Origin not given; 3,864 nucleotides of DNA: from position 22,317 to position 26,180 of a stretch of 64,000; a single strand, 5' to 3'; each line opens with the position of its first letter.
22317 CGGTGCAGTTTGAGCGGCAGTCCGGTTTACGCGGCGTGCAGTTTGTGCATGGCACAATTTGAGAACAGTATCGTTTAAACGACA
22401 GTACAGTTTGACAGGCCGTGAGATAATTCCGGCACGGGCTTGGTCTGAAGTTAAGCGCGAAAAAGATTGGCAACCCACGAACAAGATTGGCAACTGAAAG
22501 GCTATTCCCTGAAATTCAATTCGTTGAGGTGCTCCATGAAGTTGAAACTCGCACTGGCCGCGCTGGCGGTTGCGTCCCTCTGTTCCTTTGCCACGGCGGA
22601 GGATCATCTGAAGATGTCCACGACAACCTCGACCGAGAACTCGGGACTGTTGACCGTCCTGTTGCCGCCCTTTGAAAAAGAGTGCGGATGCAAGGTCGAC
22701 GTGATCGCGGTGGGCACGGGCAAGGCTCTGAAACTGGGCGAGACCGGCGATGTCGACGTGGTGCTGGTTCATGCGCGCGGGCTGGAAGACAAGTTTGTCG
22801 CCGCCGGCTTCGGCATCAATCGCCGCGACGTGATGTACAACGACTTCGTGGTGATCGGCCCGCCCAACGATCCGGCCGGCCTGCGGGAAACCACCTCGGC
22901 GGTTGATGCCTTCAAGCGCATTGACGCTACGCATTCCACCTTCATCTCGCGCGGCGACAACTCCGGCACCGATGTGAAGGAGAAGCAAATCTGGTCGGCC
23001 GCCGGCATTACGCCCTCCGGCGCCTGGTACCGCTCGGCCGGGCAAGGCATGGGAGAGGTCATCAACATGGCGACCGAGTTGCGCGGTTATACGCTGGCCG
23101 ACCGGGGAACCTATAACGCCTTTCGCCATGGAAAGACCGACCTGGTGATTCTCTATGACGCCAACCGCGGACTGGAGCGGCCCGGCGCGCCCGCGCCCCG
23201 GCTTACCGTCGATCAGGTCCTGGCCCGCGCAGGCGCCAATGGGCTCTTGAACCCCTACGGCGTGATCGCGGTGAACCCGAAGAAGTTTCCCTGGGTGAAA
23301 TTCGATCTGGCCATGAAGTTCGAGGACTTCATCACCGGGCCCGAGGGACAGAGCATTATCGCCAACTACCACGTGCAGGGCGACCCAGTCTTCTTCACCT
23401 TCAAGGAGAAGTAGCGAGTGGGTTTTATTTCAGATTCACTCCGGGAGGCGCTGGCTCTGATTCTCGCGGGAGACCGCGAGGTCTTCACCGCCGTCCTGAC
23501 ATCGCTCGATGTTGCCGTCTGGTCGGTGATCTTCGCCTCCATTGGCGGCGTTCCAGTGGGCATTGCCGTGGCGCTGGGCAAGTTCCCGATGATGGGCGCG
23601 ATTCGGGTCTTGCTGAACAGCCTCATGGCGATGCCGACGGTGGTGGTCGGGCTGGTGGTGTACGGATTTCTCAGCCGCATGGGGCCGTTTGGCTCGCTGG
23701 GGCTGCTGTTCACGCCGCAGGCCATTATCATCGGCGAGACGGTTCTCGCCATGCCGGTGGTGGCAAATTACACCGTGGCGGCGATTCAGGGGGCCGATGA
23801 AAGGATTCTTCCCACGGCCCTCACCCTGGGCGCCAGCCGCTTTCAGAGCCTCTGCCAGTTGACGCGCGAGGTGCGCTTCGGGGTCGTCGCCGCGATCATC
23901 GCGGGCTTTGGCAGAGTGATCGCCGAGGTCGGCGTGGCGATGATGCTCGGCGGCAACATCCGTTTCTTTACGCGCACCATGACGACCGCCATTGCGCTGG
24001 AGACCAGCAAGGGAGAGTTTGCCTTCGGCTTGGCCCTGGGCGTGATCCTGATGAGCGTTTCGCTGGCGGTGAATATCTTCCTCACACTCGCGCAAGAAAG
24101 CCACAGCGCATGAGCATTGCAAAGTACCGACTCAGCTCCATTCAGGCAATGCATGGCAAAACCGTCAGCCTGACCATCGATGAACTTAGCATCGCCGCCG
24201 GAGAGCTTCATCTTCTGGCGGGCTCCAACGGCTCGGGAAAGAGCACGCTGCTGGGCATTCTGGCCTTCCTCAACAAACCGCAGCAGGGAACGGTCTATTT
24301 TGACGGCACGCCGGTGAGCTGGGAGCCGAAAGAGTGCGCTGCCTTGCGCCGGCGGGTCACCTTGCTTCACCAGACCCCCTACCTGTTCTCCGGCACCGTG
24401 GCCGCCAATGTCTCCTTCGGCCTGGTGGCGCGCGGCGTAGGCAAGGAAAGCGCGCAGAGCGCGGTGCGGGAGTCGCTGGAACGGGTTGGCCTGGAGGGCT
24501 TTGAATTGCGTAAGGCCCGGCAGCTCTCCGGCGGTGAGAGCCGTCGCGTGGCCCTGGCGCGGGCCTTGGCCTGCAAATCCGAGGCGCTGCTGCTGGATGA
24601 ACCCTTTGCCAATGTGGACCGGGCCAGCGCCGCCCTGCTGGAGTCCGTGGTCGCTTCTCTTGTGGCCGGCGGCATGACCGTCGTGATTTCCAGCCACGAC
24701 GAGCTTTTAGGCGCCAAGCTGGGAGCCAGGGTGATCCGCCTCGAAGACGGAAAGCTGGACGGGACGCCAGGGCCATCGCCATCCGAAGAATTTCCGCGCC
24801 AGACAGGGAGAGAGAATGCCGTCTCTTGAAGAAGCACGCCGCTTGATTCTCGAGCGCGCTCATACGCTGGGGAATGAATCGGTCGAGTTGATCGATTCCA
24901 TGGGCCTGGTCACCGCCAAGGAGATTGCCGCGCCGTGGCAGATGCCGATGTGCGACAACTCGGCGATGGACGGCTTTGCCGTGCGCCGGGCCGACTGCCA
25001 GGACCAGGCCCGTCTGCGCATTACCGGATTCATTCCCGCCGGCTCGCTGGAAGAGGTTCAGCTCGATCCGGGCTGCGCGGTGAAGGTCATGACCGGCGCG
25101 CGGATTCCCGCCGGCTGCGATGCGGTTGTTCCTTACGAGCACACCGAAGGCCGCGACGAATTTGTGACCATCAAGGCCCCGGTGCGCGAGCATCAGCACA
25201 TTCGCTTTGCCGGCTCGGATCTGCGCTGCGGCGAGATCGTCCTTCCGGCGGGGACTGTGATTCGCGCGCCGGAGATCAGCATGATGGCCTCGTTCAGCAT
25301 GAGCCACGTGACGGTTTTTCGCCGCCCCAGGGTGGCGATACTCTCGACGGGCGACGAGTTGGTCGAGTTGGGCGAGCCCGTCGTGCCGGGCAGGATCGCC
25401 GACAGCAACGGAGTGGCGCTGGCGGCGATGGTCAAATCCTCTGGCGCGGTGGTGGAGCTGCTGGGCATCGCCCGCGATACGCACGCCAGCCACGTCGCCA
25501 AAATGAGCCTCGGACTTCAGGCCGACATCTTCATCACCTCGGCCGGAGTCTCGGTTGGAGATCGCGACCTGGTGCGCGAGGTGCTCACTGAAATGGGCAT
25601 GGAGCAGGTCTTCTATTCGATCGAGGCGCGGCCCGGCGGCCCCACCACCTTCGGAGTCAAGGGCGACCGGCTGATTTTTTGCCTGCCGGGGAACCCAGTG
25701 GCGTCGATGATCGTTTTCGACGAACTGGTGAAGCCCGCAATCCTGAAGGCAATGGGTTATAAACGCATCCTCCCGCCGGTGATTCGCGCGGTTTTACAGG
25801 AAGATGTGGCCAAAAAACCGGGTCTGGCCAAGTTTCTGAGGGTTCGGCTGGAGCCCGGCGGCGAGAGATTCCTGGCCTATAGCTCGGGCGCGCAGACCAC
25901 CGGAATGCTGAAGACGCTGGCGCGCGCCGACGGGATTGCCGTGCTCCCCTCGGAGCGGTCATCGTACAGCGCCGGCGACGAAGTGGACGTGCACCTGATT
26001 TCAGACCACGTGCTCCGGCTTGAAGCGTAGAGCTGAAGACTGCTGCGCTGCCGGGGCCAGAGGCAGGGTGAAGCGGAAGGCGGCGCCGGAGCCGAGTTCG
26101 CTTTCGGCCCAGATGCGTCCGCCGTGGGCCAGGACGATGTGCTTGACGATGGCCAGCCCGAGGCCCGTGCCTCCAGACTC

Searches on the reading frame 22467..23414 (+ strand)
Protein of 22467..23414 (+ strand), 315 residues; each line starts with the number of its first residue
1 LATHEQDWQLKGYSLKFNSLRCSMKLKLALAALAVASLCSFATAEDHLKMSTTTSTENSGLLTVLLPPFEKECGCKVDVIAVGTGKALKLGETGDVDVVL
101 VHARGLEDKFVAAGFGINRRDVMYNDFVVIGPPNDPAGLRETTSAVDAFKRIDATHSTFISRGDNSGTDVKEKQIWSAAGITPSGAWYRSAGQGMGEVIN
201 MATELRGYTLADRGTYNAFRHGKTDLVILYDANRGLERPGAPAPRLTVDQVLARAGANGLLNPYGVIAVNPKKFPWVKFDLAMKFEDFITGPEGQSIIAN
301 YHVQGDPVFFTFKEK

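Call 10: search_protein_families(library=pfam, proteins=[window:22467-23414:+])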
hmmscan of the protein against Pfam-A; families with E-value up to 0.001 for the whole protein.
window:22467-23414:+ (315 aa): 2 families
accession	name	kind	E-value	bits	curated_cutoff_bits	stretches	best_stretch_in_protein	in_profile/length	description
PF12849.12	PBP_like_2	-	2.1e-45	156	27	1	50-293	13-267/267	PBP superfamily domain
PF13531.11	SBP_bac_11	-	5.3e-12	46.4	25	1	60-301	11-224/227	Bacterial extracellular solute-binding protein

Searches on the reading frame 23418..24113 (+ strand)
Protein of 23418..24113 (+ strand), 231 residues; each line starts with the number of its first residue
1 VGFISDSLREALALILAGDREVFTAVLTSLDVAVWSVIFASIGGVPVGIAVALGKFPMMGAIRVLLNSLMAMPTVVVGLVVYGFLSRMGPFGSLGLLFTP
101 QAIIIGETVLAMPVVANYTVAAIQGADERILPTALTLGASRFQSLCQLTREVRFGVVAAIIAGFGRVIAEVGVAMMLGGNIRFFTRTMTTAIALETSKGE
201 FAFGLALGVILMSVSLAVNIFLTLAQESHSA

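Call 10: search_protein_families(library=pfam, proteins=[window:23418-24113:+])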
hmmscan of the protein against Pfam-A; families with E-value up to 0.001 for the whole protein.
window:23418-24113:+ (231 aa): 1 family
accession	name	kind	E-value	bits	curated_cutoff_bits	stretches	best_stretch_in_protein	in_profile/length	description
PF00528.27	BPD_transp_1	-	1.1e-08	35.5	26.4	1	44-224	1-177/184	Binding-protein-dependent transport system inner membrane component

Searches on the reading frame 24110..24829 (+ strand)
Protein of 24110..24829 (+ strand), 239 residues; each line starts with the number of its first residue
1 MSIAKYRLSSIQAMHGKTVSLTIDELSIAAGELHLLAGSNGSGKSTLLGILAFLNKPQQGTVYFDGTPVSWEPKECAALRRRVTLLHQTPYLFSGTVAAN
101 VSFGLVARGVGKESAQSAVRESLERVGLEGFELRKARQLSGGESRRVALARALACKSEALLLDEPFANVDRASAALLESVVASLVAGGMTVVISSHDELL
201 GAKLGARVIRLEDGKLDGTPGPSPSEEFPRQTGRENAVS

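Call 10: search_protein_families(library=pfam, proteins=[window:24110-24829:+])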
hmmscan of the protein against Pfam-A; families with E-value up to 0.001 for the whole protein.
window:24110-24829:+ (239 aa): 4 families
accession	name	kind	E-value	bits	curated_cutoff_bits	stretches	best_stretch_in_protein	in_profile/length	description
PF00005.33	ABC_tran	-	2.3e-30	106.4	25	1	25-167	5-137/137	ABC transporter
PF13304.12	AAA_21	-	2.4e-08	34.9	27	1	34-69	2-40/304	AAA domain, putative AbiEii toxin, Type IV TA system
PF13555.12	AAA_29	-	0.00019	21.6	27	1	28-54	19-46/61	P-loop containing region of AAA domain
PF02463.25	SMC_N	-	0.00064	19.6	40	0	33-53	26-46/220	RecF/RecN/SMC N terminal domain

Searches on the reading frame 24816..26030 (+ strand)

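Call 10: search_protein_families(library=pfam, proteins=[window:24816-26030:+])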
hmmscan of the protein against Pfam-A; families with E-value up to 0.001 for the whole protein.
window:24816-26030:+ (404 aa): 3 families
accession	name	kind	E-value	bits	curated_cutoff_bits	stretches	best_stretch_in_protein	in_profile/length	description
PF03453.22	MoeA_N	-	8.8e-43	146.2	30.8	1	3-160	2-159/160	MoeA N-terminal region (domain I and II)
PF00994.29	MoCF_biosynth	-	9.1e-28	97.2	26.6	1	174-310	1-143/144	Probable molybdopterin binding domain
PF03454.20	MoeA_C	-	1.5e-16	60.8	22.1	1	324-394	1-71/72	MoeA C-terminal region (domain IV)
